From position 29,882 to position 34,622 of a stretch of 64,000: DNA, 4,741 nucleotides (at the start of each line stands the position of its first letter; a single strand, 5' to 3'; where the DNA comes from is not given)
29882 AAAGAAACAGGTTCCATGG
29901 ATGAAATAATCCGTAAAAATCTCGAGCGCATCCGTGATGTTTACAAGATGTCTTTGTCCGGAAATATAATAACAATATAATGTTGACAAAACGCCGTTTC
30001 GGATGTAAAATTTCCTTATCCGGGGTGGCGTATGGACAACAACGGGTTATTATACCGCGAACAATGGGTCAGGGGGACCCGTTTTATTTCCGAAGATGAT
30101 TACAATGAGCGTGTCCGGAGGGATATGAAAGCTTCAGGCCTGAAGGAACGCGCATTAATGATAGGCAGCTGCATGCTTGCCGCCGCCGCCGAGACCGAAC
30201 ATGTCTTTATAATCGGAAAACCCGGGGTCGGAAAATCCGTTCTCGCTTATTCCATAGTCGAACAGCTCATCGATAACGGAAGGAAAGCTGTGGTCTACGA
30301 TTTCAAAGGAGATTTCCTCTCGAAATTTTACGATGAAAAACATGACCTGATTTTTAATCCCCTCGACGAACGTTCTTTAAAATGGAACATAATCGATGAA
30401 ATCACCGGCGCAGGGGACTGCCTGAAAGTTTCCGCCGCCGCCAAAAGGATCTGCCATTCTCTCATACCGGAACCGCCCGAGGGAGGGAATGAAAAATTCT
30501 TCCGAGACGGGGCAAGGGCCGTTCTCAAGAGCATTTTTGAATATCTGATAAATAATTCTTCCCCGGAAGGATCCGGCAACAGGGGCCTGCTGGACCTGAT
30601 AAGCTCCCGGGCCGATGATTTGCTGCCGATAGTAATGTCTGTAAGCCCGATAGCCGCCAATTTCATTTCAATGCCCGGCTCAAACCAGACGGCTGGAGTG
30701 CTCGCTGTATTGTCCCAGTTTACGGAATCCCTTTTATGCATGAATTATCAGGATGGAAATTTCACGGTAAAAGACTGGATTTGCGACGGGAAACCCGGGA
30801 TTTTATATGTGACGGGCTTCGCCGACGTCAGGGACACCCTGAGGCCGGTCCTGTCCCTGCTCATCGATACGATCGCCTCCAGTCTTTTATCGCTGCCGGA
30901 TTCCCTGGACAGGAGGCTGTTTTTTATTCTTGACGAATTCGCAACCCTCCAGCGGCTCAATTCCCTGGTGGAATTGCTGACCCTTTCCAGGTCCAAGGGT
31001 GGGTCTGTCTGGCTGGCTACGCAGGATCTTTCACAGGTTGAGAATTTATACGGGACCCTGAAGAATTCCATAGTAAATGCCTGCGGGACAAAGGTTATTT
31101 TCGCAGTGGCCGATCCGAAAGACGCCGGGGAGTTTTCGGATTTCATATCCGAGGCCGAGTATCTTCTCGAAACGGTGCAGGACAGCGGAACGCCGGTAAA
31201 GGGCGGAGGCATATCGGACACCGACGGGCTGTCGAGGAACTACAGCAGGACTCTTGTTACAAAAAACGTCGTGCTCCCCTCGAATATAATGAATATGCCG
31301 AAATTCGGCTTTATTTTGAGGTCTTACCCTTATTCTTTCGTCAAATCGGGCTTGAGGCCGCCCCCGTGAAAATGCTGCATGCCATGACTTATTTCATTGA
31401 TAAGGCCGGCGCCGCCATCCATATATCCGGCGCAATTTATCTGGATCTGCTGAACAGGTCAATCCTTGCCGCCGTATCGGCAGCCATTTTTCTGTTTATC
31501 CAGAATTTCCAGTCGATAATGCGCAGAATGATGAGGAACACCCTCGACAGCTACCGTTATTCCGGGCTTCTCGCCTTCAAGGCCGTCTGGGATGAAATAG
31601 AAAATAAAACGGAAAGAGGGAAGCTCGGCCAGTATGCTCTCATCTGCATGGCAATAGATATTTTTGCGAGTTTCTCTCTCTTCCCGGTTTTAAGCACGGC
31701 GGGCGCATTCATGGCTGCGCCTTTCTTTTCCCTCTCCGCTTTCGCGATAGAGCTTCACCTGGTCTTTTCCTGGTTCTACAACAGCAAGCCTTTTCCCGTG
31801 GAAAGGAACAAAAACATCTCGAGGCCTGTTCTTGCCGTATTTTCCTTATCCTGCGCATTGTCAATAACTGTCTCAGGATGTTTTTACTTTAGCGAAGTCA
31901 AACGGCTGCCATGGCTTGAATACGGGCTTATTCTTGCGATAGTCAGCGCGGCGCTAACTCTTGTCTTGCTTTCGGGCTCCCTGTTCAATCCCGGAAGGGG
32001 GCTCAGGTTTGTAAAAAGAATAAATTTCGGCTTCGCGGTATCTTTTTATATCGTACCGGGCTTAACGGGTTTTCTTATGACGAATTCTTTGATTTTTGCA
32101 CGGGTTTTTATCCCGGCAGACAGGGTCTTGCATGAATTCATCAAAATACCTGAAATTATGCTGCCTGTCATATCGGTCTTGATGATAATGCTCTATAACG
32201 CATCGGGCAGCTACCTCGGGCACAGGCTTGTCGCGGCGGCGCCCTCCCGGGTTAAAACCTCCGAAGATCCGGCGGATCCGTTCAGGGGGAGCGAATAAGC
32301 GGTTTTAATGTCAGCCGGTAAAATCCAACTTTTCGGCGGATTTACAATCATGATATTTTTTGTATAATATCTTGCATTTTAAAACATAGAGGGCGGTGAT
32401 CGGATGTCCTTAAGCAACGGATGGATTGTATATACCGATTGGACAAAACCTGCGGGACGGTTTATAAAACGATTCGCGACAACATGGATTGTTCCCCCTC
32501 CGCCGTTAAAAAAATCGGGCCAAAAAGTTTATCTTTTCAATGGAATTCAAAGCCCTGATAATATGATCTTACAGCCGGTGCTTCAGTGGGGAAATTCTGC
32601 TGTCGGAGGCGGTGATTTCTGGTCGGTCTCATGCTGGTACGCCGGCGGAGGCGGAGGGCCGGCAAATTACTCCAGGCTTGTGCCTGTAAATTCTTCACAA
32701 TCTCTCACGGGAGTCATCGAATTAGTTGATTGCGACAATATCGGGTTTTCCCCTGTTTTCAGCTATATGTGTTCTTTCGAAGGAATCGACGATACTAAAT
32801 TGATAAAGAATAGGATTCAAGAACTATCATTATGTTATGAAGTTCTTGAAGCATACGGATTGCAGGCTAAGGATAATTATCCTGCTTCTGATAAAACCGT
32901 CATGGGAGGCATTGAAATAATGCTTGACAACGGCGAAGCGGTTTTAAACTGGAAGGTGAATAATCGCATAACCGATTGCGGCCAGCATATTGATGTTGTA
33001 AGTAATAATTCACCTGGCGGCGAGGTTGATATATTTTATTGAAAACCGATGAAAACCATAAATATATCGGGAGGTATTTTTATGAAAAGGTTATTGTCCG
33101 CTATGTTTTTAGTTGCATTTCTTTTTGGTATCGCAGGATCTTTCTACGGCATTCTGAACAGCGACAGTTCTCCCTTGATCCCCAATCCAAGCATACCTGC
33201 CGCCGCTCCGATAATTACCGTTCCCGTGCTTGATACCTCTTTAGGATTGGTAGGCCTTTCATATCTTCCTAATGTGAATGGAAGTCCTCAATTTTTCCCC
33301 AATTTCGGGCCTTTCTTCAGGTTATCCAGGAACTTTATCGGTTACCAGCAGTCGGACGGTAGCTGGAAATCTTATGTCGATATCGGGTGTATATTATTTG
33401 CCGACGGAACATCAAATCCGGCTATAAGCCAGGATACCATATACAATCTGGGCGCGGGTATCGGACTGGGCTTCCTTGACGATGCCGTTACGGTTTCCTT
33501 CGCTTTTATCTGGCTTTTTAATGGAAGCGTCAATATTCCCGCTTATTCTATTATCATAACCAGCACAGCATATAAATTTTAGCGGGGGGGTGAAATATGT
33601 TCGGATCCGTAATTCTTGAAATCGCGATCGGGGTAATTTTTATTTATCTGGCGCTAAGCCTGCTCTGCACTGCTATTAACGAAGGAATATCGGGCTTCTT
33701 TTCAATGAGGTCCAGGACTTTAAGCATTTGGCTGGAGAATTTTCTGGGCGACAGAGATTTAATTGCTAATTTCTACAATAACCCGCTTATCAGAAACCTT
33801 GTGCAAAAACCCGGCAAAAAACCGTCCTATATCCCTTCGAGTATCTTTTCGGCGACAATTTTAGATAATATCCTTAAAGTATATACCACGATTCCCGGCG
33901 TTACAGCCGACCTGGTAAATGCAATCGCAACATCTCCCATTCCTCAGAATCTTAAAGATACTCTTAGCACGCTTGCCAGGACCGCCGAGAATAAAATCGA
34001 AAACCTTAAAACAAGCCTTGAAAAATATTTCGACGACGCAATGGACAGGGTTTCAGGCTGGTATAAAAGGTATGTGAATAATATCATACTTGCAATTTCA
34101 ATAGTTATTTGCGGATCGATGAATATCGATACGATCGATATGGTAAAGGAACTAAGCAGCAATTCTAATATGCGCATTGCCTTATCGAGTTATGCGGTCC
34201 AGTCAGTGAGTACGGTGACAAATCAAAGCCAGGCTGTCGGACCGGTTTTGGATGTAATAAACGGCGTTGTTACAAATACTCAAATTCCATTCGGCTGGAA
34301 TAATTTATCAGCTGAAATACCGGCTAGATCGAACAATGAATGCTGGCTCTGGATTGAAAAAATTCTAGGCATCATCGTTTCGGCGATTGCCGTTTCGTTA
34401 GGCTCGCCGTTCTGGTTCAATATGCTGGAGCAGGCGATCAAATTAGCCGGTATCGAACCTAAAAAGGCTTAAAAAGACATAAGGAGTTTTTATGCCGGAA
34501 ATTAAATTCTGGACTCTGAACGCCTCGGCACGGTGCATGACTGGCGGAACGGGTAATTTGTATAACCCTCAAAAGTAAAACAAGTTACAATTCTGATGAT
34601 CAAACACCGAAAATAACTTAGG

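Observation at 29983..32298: Orphan TM-less TrwB/TraD-type coupling-protein ATPase translationally coupled to a novel 7-8-TM protein: candidate uncharacterised membrane DNA-translocase module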

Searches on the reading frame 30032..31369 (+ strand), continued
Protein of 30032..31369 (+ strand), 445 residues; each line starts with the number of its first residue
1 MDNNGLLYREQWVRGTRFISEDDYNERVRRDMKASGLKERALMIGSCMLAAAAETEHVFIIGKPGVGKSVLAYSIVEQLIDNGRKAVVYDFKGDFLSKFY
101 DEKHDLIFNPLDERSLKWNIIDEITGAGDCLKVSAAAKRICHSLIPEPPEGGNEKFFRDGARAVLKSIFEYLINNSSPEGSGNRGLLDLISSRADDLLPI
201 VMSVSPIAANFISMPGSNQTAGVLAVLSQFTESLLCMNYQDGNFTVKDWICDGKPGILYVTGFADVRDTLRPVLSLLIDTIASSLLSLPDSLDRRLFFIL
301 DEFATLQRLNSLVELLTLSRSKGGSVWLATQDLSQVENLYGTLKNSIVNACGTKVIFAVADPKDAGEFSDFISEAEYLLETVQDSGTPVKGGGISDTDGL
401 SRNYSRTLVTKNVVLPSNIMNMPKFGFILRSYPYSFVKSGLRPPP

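Call 81: find_encoding_contigs(protein=P0005, flank=10000, max_places=2)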
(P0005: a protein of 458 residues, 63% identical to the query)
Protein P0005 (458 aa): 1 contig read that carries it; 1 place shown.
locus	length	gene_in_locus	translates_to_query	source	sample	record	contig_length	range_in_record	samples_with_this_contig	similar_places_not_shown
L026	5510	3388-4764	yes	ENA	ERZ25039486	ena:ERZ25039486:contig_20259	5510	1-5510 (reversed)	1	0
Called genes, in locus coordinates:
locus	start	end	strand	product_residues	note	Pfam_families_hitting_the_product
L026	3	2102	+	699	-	?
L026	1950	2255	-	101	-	-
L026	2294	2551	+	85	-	-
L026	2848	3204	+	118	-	-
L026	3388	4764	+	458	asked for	PF02534:T4SS-DNA_transf, PF10412:TrwB_AAD_bind, PF24883:NPHP3_N (faint), PF13401:AAA_22 (faint), PF02534:T4SS-DNA_transf, PF12696:TraG-D_C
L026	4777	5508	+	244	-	?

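Call 83: search_protein_families(library=pfam, proteins=[L026:3-2102:+, L026:2848-3204:+, L026:4777-5508:+, L003:17305-18531:-, L003:13800-16439:-, L003:16432-17289:-], max_evalue=0.01)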
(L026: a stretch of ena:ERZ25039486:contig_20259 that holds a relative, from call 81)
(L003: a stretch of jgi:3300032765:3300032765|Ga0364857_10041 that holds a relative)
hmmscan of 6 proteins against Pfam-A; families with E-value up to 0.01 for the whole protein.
L026:3-2102:+ (699 aa): 2 families
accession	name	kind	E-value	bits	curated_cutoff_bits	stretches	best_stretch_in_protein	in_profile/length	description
PF09479.16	Flg_new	-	3.9e-50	168.3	27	7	94-168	1-64/65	Listeria-Bacteroides repeat domain (List_Bact_rpt)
PF02055.22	Glyco_hydro_30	-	8.1e-09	35.4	23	1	622-685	2-64/348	Glycosyl hydrolase family 30 TIM-barrel domain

L026:2848-3204:+ (118 aa): 2 families
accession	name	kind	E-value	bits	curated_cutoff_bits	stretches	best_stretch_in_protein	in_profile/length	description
PF02055.22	Glyco_hydro_30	-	0.0015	18.1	23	1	1-42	304-347/348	Glycosyl hydrolase family 30 TIM-barrel domain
PF17189.10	Glyco_hydro_30C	-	0.0035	17.9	22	1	57-112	12-65/65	Glycosyl hydrolase family 30 beta sandwich domain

L026:4777-5508:+ (244 aa): 1 family
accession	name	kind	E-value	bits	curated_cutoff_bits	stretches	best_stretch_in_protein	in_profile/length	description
PF09843.14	DUF2070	-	0.0034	16.2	30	1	96-211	11-126/561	Predicted membrane protein (DUF2070)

L003:17305-18531:- (408 aa): 0 families

L003:13800-16439:- (879 aa): 0 families

L003:16432-17289:- (285 aa): 0 families

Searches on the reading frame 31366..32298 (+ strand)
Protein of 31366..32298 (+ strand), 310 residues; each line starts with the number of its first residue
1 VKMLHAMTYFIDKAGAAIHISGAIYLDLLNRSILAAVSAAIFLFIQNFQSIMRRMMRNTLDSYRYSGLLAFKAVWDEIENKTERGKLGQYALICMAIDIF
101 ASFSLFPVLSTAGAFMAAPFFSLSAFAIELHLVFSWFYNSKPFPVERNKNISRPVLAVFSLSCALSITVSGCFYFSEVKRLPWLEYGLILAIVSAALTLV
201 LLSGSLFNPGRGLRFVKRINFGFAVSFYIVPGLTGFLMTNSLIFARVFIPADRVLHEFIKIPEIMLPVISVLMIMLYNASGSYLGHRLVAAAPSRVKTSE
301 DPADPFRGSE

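Call 3: search_protein_families(library=pfam, proteins=[window:31366-32298:+], max_evalue=0.01)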
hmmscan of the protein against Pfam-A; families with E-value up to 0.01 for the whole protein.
window:31366-32298:+ (310 aa): 0 families

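Call 4: search_protein_families(library=padloc, proteins=[window:31366-32298:+], max_evalue=0.01)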
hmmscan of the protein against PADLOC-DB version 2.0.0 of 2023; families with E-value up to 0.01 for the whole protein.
window:31366-32298:+ (310 aa): 0 families

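Call 5: search_protein_families(library=ncbifam, proteins=[window:31366-32298:+], max_evalue=0.01)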
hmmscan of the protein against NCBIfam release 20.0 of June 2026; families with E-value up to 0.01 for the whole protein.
window:31366-32298:+ (310 aa): 0 families

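Call 18: find_homologous_proteins(query=window:31366-32298:+)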
Query window:31366-32298:+ (310 aa): 6 proteins with E <= 0.001 among 5595 candidates.
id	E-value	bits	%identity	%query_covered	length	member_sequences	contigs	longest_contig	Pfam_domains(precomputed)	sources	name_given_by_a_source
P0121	2.1e-195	666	100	99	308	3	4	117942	-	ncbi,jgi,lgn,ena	jgi:hypothetical protein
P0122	6.4e-102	359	86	63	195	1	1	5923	-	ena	-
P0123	9.1e-91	323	56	92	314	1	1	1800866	-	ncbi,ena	-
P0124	9.5e-90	319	52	99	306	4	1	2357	-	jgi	-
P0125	3.5e-71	259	49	93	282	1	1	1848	-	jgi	jgi:hypothetical protein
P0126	1.9e-62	230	41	94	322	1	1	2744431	-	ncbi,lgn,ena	-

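Call 27: search_dna_similar(query=window:31366-32298:+, collection=plasmids, mode=protein, max_evalue=0.001)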
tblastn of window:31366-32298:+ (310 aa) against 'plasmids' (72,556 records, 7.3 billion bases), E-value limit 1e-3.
No match.

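Call 29: find_homologous_proteins(query=A2, max_evalue=0.01)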
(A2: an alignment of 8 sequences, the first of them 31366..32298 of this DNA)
Query A2 (8 sequences) (310 aa, profile of the alignment): 7 proteins with E <= 0.01 among 8000 candidates.
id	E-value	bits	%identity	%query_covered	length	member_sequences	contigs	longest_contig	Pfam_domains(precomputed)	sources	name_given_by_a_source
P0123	2.3e-133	462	56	92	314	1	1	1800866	-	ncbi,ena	-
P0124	4.3e-131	455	52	99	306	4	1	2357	-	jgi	-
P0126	2.9e-130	452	41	94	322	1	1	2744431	-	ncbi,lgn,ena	-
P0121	2.6e-124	433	100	99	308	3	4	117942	-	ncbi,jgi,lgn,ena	jgi:hypothetical protein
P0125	1.1e-115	404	49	93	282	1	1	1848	-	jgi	jgi:hypothetical protein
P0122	1.3e-66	243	86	63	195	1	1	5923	-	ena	-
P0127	1.3e-63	233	25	39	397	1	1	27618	-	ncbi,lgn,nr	ncbi:MAG: hypothetical protein HPY53_12405 [Brevinematales bacterium]|nr:hypothetical protein [Brevi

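Call 30: search_protein_representatives(alignment_id=A1)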
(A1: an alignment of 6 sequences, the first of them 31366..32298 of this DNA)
Query: 6 sequences, 308 profile positions. Proteins with E-value up to 0.001 (for the whole library): 8; up to 1e-10: 8; up to 1e-30: 7. The best 8 are listed.
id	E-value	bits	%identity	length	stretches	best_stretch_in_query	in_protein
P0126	1.6e-142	490.7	-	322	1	3-308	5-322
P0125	1.3e-134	464.8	-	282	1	23-308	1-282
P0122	5.3e-92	324.9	-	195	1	115-308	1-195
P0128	2.8e-66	240.4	-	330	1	4-308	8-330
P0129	1.9e-60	221.2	-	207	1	111-308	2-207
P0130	7.2e-51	189.8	-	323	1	4-297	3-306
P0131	1.2e-37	146.4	-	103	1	2-97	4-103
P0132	4.9e-22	95.1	-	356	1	23-299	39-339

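Call 33: find_encoding_contigs(protein=P0128, flank=10000, max_places=2)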
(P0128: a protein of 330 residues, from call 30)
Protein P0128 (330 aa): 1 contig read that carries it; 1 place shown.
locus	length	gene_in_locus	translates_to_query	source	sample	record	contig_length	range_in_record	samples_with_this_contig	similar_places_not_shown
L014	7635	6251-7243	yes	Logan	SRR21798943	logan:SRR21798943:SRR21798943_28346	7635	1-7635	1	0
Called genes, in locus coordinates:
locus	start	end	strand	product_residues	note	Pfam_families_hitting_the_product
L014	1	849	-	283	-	?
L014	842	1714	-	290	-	PF01656:CbiA, PF02374:ArsA_ATPase (faint), PF06564:CBP_BcsQ, PF09140:MipZ (weak), PF13614:AAA_31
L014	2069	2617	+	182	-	-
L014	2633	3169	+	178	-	-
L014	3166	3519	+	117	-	-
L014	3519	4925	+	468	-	PF02534:T4SS-DNA_transf (weak), PF10412:TrwB_AAD_bind, PF02534:T4SS-DNA_transf, PF12696:TraG-D_C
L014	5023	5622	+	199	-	PF19502:DUF6036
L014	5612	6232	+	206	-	-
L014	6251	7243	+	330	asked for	-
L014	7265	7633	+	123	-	?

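Call 47: predict_structure(alignment_id=A3)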
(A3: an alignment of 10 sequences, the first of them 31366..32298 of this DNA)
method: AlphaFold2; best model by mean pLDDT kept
length: 310 residues; sequences in the alignment: 10
mean_pLDDT: 75.5   pTM: 0.68
mean pLDDT of the five models: 75.5, 75.1, 70.3, 69.5, 67.6
residues with pLDDT >= 90: 21; 70-90: 200; 50-70: 69; < 50: 20
segments of 3 or more residues with pLDDT < 50: 1-3, 292-302, 306-310
pLDDT, mean of each block of 10 residues (from residue 1): 56 55 72 91 88 81 72 84 73 88 76 86 89 86 82 88 83 77 72 70 68 64 79 76 83 74 74 86 78 45 45
secondary structure, 60 per line:
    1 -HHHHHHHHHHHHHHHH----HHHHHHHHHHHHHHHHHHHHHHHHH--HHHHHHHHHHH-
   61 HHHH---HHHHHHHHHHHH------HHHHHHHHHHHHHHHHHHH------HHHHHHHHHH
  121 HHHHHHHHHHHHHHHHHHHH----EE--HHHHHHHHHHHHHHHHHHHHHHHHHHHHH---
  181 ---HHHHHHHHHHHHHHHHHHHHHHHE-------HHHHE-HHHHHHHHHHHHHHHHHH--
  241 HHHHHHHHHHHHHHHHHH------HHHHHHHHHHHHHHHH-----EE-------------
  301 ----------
elements in order: H2-17 H22-46 H49-59 H61-64 H68-79 H86-104 H111-140 H149-177 H184-206 H215-218 H221-238 H241-258 H265-280

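Call 51: find_encoding_contigs(protein=P0121, flank=10000, max_places=4)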
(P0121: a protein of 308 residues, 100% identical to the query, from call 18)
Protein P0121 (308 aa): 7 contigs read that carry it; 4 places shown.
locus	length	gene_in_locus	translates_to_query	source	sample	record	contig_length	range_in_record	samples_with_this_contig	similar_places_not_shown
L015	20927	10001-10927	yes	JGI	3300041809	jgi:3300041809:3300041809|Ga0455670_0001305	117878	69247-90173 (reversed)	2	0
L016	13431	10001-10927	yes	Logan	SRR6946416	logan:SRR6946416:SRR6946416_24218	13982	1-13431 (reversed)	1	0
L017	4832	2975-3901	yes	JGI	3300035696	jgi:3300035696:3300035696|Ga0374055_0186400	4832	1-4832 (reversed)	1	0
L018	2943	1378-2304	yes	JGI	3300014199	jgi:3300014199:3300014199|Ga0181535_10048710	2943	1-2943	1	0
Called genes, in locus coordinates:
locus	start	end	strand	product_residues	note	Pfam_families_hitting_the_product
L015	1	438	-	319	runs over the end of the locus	-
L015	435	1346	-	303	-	PF01745:IPT, PF01715:IPPT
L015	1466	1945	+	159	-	PF02674:Colicin_V (weak)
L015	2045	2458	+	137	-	-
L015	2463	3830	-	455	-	PF08245:Mur_ligase_M, PF02875:Mur_ligase_C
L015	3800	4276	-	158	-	-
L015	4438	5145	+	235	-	PF13624:SurA_N_3 (faint)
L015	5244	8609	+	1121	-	PF00580:UvrD-helicase, PF13245:AAA_19, PF13361:UvrD_C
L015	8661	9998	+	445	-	PF02534:T4SS-DNA_transf, PF10412:TrwB_AAD_bind, PF20720:nSTAND3 (weak), PF02534:T4SS-DNA_transf, PF12696:TraG-D_C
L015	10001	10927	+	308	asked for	-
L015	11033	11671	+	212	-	-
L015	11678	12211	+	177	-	-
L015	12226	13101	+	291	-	-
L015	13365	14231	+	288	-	PF00196:GerE, PF08281:Sigma70_r4_2 (weak)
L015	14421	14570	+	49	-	-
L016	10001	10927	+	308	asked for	-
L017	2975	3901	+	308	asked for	-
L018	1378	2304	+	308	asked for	-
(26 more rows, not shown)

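Call 59: find_related_loci(query=A3, collection=metagenome_contigs, flank=10000)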
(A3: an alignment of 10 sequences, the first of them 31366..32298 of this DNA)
Query A3 (310 aa) in metagenome_contigs; peptide patterns used: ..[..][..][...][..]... (x = any residue, [..] = any of these).
50 stretches matched a pattern; 3 encode a relative of the query (tblastn E <= 1e-3); 3 distinct loci.
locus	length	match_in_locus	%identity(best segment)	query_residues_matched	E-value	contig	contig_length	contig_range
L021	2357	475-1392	52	3-310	9e-103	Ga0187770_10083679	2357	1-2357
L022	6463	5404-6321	52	3-310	9e-99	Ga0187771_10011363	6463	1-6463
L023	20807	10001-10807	31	27-285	3e-34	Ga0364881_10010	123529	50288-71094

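Call 83: search_protein_families(library=pfam, proteins=[L014:2-849:-, L023:19513-19944:-, L023:19898-20611:-], max_evalue=0.01)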
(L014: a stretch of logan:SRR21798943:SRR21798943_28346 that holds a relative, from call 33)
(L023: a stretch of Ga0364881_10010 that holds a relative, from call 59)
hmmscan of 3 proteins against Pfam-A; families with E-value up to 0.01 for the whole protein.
L014:2-849:- (282 aa): 0 families

L023:19513-19944:- (143 aa): 0 families

L023:19898-20611:- (237 aa): 1 family
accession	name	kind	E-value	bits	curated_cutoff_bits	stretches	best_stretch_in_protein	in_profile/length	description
PF03743.19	TrbI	-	4e-09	37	35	1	34-224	1-187/188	Bacterial conjugation TrbI-like protein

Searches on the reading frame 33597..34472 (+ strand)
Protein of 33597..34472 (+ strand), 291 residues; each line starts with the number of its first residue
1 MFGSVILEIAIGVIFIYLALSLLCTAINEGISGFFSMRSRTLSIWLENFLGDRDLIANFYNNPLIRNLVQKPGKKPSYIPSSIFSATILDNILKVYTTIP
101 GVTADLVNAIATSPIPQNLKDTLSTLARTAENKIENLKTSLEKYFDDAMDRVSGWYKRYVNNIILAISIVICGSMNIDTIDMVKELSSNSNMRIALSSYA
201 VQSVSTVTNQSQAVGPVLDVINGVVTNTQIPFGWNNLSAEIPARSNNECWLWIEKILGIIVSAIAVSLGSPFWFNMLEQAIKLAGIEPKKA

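Call 3: search_protein_families(library=pfam, proteins=[window:33597-34472:+], max_evalue=0.01)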
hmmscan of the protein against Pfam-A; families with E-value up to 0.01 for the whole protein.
window:33597-34472:+ (291 aa): 0 families

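Call 4: search_protein_families(library=padloc, proteins=[window:33597-34472:+], max_evalue=0.01)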
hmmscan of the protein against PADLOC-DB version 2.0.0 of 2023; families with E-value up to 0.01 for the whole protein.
window:33597-34472:+ (291 aa): 2 families
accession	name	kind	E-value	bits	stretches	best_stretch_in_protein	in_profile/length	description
PDLC00723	Effector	-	0.0042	14.7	1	141-197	128-184/302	4TM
PDLC00715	Effector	-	0.008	13.4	0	130-177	121-170/315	4TM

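Call 5: search_protein_families(library=ncbifam, proteins=[window:33597-34472:+], max_evalue=0.01)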
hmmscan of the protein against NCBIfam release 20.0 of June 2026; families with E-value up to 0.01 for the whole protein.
window:33597-34472:+ (291 aa): 0 families
